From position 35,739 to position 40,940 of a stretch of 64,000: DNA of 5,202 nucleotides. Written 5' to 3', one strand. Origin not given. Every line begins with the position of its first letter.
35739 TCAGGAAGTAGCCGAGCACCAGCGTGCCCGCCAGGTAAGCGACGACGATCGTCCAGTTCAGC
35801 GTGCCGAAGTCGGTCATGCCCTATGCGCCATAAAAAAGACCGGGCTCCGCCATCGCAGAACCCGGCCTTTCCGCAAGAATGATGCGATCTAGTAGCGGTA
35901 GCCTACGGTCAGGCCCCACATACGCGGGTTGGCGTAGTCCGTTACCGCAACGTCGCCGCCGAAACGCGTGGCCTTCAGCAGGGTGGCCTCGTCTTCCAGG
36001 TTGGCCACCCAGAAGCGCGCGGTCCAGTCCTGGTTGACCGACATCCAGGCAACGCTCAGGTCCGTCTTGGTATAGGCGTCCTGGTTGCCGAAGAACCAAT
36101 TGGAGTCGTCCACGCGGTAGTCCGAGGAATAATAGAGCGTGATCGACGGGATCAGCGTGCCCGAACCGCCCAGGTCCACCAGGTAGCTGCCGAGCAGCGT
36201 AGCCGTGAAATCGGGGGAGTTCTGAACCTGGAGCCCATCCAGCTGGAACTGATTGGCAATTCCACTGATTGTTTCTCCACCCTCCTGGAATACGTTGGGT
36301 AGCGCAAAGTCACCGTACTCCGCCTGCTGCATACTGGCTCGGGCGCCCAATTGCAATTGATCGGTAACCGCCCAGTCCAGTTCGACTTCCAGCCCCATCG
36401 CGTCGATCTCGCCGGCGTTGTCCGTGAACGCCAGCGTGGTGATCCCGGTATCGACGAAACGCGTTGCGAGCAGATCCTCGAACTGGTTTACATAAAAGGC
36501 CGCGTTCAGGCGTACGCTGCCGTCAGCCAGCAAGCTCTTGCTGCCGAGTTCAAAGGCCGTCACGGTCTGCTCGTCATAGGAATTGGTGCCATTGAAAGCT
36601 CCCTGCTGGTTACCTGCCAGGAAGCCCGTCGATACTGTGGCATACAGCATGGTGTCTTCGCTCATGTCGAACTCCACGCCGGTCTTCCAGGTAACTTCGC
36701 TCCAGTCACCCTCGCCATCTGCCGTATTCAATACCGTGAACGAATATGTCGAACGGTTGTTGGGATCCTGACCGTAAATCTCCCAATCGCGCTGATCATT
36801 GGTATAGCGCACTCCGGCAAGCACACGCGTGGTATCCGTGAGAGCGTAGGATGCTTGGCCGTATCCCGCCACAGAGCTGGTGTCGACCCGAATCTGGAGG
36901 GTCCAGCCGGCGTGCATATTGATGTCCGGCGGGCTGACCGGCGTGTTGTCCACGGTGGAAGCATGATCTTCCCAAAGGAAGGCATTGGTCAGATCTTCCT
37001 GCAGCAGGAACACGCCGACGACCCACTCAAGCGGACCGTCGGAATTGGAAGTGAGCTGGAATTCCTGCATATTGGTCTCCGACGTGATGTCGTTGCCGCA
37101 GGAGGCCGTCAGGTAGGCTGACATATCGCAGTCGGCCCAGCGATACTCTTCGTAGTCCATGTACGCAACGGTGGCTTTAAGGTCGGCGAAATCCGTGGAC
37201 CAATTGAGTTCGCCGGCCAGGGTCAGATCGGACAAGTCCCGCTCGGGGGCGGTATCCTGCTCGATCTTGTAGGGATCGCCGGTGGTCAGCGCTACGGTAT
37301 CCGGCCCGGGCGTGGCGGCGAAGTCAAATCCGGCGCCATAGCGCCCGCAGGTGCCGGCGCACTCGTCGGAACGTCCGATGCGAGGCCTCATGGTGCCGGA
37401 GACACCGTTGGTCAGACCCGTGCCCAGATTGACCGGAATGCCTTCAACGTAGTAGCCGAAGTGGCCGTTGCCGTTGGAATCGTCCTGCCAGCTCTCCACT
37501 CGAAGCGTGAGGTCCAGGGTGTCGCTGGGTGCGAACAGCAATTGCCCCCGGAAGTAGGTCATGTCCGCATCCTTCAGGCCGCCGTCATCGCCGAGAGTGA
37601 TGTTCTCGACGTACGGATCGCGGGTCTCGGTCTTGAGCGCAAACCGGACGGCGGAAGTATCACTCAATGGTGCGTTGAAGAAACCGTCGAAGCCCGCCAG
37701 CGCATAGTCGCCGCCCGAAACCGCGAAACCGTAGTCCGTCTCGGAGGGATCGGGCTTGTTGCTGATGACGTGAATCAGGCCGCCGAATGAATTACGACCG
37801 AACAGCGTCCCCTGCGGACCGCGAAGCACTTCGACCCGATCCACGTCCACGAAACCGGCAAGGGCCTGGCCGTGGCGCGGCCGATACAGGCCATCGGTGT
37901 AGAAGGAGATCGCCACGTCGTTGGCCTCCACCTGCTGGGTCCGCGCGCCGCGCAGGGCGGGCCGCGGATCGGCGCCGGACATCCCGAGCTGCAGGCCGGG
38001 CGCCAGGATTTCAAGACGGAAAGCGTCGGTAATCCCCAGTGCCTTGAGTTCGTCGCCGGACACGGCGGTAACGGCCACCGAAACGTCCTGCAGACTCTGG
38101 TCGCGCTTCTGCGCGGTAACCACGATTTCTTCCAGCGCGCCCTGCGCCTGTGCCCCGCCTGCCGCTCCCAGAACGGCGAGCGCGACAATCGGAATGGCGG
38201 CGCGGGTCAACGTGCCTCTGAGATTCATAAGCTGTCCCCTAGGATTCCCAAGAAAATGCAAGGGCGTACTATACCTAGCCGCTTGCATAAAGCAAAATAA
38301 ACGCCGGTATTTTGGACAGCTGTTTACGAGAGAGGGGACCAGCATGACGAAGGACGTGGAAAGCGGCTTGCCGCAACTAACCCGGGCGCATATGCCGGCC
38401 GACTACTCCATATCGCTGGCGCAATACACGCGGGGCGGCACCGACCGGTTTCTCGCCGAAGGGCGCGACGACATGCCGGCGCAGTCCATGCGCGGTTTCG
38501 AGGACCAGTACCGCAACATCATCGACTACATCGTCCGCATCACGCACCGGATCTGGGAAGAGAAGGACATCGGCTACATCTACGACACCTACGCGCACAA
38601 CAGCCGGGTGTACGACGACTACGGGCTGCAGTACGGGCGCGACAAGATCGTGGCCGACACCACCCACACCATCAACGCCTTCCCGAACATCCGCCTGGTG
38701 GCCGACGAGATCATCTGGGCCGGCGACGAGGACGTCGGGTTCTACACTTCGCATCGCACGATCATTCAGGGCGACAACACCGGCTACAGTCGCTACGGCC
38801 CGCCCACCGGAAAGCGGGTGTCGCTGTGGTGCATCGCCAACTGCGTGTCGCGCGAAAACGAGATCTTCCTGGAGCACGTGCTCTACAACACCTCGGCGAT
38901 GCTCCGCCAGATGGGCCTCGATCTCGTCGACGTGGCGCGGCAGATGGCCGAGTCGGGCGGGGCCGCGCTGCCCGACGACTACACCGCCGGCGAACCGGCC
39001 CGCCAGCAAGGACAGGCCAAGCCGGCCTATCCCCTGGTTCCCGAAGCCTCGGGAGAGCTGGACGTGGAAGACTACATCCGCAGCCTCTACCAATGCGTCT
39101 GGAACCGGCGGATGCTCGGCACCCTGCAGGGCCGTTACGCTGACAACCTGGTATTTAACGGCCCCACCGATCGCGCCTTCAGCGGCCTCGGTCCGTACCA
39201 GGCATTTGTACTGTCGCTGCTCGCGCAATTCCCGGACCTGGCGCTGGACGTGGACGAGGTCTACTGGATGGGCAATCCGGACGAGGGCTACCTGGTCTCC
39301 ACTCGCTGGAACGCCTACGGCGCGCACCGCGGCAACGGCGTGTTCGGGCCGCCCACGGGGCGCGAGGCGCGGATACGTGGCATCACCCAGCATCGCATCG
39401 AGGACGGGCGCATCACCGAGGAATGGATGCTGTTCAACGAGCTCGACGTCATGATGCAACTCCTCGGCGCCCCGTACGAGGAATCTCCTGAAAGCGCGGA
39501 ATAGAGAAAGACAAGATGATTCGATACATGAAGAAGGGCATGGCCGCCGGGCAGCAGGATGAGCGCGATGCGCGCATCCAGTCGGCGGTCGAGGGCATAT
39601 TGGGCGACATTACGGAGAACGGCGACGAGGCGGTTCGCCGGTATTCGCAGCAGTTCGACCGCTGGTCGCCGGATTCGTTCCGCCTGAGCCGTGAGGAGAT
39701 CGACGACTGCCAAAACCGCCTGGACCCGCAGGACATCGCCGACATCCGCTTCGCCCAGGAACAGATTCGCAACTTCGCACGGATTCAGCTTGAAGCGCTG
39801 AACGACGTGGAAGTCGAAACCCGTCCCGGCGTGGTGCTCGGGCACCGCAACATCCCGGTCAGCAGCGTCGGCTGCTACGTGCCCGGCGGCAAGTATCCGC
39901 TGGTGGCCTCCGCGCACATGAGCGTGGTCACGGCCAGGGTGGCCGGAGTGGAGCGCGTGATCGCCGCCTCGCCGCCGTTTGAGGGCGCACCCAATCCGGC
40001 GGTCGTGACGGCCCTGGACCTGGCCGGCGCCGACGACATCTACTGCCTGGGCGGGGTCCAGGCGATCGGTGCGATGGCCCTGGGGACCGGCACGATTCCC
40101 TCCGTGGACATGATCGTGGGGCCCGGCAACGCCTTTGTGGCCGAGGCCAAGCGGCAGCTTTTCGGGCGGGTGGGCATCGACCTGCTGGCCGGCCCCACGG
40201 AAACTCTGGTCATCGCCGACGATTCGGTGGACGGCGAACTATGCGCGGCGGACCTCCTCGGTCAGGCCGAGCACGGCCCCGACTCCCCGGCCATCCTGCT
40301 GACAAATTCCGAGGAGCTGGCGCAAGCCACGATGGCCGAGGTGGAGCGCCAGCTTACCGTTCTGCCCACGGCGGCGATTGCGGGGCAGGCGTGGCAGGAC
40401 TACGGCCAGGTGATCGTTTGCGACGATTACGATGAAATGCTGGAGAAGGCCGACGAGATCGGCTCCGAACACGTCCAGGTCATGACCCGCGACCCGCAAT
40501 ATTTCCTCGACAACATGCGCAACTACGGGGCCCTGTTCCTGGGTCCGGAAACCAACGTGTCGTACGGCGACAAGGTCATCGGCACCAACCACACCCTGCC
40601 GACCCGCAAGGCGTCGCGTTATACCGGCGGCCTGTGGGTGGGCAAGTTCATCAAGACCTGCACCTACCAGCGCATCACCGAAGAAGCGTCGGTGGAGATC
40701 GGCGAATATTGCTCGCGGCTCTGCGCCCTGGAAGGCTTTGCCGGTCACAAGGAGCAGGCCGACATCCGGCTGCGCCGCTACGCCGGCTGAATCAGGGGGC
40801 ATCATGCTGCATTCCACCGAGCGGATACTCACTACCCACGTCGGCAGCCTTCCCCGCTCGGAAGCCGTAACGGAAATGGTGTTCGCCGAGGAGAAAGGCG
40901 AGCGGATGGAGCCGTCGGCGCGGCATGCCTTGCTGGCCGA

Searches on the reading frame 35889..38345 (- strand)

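Call 79: search_protein_families(library=pfam, proteins=[window:35889-38345:-], max_evalue=0.0001)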
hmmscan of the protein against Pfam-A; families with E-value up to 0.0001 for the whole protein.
window:35889-38345:- (818 aa): 2 families
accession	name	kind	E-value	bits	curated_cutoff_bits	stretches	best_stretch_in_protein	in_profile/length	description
PF00593.30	TonB_dep_Rec_b-barrel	-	2.6e-31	110.4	27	1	336-783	24-436/436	TonB dependent receptor-like, beta-barrel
PF07715.20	Plug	-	4.9e-09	37.1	23.9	1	85-189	2-106/107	TonB-dependent Receptor Plug Domain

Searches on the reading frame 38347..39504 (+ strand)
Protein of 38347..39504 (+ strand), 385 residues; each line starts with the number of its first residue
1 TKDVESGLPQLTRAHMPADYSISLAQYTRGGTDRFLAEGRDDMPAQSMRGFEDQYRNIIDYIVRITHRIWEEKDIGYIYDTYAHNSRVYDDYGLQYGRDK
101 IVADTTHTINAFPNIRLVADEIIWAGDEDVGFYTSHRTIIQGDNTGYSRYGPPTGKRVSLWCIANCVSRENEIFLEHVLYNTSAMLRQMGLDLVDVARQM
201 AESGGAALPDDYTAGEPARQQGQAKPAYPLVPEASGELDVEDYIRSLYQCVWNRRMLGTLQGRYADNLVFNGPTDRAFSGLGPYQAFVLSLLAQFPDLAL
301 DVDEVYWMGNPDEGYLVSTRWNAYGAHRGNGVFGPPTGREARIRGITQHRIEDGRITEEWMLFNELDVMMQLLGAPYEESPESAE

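Call 79: search_protein_families(library=pfam, proteins=[window:38347-39504:+], max_evalue=0.0001)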
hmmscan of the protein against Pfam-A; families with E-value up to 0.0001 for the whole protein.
window:38347-39504:+ (385 aa): 2 families
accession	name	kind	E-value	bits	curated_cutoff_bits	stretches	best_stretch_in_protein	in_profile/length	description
PF07366.18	SnoaL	-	3e-27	95.4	28.4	1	245-372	4-126/126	SnoaL-like polyketide cyclase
PF12680.13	SnoaL_2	-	1.7e-20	74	27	1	245-358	2-101/102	SnoaL-like domain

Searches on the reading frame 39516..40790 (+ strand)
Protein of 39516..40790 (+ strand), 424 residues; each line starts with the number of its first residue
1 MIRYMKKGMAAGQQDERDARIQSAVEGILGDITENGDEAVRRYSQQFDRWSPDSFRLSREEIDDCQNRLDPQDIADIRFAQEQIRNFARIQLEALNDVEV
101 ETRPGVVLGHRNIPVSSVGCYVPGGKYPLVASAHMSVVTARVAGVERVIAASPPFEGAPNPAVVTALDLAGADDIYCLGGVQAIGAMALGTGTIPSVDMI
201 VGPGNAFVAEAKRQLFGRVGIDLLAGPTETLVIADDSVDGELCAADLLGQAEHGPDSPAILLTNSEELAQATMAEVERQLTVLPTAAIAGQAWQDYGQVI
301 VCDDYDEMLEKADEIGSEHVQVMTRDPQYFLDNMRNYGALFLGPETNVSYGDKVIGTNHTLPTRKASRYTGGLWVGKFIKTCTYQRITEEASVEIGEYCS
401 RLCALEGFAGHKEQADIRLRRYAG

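Call 79: search_protein_families(library=pfam, proteins=[window:39516-40790:+], max_evalue=0.0001)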
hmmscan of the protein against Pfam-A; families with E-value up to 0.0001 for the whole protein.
window:39516-40790:+ (424 aa): 1 family
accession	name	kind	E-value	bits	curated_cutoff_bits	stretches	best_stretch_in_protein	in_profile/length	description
PF00815.25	Histidinol_dh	-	8e-142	473.5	27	1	14-419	4-411/411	Histidinol dehydrogenase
